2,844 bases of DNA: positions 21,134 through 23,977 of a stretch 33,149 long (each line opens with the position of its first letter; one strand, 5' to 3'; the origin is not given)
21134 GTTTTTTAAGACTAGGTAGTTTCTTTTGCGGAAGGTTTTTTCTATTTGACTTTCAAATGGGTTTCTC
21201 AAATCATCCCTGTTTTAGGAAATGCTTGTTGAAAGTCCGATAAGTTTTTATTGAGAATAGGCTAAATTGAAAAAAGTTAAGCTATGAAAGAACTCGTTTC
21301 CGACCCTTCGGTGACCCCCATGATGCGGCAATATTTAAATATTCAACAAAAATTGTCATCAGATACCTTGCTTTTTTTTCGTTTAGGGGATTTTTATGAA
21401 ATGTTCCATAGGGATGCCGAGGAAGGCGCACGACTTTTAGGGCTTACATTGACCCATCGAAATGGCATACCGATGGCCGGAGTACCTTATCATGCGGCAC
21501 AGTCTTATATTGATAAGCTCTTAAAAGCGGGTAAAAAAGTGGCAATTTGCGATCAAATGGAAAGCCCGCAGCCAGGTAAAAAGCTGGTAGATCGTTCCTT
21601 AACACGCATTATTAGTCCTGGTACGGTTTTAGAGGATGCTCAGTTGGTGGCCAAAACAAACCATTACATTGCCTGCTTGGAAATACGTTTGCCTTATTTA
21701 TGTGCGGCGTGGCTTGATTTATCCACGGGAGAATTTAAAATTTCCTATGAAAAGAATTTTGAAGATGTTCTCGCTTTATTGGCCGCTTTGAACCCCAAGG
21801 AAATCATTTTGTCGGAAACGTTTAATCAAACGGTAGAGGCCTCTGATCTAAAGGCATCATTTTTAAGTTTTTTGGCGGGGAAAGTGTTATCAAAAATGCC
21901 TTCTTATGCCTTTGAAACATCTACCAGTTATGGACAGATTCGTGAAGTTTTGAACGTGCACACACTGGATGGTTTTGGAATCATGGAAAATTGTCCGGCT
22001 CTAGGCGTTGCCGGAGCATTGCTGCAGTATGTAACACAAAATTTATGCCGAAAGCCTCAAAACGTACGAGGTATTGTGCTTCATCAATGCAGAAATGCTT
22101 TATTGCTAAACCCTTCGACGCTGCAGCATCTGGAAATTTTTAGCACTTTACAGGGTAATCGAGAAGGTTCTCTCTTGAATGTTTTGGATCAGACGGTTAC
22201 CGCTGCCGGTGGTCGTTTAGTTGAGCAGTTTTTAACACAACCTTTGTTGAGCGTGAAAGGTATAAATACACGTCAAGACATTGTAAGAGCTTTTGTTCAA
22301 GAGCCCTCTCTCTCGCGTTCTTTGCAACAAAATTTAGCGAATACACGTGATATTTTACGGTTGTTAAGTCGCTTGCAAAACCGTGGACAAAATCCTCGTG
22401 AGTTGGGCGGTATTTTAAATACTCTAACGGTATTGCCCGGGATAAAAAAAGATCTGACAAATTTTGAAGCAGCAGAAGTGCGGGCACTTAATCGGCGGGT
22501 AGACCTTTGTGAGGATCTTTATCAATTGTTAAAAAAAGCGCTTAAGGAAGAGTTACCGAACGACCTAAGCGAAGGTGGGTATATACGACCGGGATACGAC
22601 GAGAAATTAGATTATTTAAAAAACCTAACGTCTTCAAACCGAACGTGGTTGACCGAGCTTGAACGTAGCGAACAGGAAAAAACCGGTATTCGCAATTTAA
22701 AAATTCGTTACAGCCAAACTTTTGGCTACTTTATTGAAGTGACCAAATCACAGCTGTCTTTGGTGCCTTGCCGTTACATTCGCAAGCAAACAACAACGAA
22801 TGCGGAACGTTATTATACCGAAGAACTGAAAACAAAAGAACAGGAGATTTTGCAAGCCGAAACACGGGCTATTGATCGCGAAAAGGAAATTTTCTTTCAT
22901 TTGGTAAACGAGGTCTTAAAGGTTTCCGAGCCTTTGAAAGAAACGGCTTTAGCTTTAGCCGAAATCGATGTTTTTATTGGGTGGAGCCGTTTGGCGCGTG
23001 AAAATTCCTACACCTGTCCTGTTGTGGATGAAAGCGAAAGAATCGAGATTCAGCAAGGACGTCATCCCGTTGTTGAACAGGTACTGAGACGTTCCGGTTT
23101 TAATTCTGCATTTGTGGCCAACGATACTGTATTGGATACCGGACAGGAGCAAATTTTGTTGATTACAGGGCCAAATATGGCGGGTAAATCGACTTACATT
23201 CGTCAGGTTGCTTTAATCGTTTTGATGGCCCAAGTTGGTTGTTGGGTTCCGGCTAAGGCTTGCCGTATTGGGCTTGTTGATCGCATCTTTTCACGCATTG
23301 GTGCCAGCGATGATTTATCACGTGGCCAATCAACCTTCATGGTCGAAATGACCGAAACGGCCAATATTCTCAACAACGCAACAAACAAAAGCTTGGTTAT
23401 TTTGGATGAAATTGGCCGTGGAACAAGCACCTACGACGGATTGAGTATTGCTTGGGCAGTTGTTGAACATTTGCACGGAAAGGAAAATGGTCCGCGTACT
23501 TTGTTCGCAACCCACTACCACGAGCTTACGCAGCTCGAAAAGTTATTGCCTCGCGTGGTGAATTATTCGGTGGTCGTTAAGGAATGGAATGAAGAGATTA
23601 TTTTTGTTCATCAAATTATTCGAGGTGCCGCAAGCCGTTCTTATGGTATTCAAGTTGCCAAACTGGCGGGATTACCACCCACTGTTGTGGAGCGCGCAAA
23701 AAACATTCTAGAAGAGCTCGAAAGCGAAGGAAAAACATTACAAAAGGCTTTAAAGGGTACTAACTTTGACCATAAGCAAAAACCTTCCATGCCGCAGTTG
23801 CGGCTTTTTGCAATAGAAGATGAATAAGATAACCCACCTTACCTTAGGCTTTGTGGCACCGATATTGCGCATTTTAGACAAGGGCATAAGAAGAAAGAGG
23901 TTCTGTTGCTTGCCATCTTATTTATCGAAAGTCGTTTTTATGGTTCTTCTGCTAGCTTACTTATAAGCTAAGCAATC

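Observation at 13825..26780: Candidate nucleotide-harvesting region: ATP/ADP translocase with five Nudix hydrolases, a MazG-like NTPase, a phosphatase and a porin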

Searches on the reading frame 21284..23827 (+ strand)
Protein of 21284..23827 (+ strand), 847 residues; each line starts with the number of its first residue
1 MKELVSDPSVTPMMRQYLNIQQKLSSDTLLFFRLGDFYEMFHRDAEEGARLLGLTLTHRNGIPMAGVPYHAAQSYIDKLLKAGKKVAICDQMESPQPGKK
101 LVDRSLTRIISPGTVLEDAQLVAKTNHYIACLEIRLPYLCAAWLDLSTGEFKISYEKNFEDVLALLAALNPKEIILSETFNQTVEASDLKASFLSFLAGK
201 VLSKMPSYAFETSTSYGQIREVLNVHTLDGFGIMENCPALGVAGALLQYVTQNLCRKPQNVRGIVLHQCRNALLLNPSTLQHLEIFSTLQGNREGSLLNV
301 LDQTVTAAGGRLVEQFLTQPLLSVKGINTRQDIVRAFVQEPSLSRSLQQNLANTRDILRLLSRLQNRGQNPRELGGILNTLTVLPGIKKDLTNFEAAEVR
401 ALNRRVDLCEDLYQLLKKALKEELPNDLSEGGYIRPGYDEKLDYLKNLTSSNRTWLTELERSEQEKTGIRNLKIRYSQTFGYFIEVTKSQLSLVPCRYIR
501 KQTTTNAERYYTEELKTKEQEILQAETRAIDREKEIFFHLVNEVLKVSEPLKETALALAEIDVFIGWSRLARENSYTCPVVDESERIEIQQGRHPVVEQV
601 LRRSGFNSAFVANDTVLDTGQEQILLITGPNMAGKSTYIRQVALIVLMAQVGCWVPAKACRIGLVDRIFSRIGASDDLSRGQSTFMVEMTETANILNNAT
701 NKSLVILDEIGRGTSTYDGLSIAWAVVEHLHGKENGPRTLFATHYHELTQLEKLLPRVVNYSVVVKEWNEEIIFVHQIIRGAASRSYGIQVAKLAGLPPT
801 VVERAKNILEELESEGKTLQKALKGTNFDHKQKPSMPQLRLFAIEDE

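Call 7: search_protein_families(library=pfam, proteins=[window:21284-23827:+], max_evalue=0.001)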
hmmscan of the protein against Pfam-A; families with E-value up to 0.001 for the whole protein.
window:21284-23827:+ (847 aa): 5 families
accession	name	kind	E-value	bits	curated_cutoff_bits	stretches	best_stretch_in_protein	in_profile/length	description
PF00488.27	MutS_V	-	3.3e-88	295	30.2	1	626-813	2-188/188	MutS domain V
PF05192.23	MutS_III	-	1.4e-43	149.9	34.1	1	278-566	1-192/194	MutS domain III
PF01624.25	MutS_I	-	2.3e-38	131.3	20.6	1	11-118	1-112/113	MutS domain I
PF05190.23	MutS_IV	-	4.1e-27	94.7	22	1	437-528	1-92/92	MutS family domain IV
PF05188.22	MutS_II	-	1.7e-18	67.8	25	1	138-252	13-123/133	MutS domain II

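Call 11: find_encoding_contigs(protein=window:21284-23827:+, flank=10000, max_places=6)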
Protein window:21284-23827:+ (847 aa): no gene with exactly this product is on record in the collection.

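Call 12: find_related_loci(query=window:21284-23827:+, collection=genome_contigs, flank=10000)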
Query window:21284-23827:+ (847 aa) in genome_contigs; peptide patterns used: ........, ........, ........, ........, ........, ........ (x = any residue, [..] = any of these).
600 stretches matched a pattern (row limit reached: there are more); 599 encode a relative of the query (tblastn E <= 1e-3); the best 80 are kept; 80 distinct loci.
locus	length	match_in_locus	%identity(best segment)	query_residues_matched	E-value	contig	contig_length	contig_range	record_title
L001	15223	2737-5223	55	11-827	0e+0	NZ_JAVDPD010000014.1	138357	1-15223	Cerasicoccus maritimus strain NBRC 105382 contig14, whole genome shotgun sequence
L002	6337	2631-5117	44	5-842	0e+0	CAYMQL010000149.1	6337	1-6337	MAG TPA_asm: uncultured Planctomycetaceae bacterium isolate binchicken_co27_67 genome assembly, contig: NODE_21558_lengt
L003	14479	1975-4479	43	11-846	0e+0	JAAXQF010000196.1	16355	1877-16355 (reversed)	MAG: Desulfuromonadales bacterium isolate MAG-BB-04-B scaffold_1063, whole genome shotgun sequence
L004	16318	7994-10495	45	10-845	0e+0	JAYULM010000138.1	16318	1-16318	MAG: Armatimonadota bacterium isolate GFS_9362 GFS_9362_137, whole genome shotgun sequence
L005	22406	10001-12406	44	11-814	0e+0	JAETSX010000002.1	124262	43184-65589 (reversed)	MAG: Eubacterium sp. isolate S35_Bin1 scaffold_175, whole genome shotgun sequence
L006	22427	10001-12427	45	3-814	0e+0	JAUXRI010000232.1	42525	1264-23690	MAG: Myxococcales bacterium isolate C12_maxbin.062_sub C12_k141_146015, whole genome shotgun sequence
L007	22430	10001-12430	43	1-812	0e+0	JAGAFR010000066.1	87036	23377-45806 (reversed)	MAG: Lachnospiraceae bacterium isolate RGIG8400 Water_buffalos_Rumen.Co__c5763501, whole genome shotgun sequence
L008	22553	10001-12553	44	5-846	0e+0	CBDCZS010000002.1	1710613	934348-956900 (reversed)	MAG: Bythopirellula sp. isolate ba60db47-f6ab-4451-8ed4-57c4a38413e1 genome assembly, contig: contig_2, whole genome sho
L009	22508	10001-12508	43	9-842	0e+0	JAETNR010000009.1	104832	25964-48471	MAG: Blautia sp. isolate S10_Bin4 scaffold_218_4, whole genome shotgun sequence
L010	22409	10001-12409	44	8-812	0e+0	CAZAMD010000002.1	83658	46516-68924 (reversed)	MAG TPA_asm: uncultured Roseburia sp. isolate SRP314395_co1_246 genome assembly, contig: NODE_122_length_83658_cov_18.21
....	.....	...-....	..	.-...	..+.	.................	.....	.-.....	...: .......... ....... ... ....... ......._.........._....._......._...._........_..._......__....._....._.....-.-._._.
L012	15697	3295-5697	43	10-812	0e+0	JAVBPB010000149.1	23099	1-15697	MAG: Mobilisporobacter sp. isolate EPI_MAG_00126 c_000003202816, whole genome shotgun sequence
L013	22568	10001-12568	43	9-846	0e+0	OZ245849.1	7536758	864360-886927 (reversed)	MAG: Bythopirellula sp. isolate a23da1fa-4258-4937-963d-949696e3e025 genome assembly, chromosome: 1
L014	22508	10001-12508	42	9-842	0e+0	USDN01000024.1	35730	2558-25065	uncultured Blautia sp. isolate UMGS1622 genome assembly, contig: NODE_949_length_35730_cov_6.334632, whole genome shotgu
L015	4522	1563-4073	42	9-847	0e+0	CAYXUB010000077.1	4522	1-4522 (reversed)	MAG TPA_asm: uncultured Lachnospiraceae bacterium isolate SRP141132_co6_13 genome assembly, contig: NODE_17185_length_45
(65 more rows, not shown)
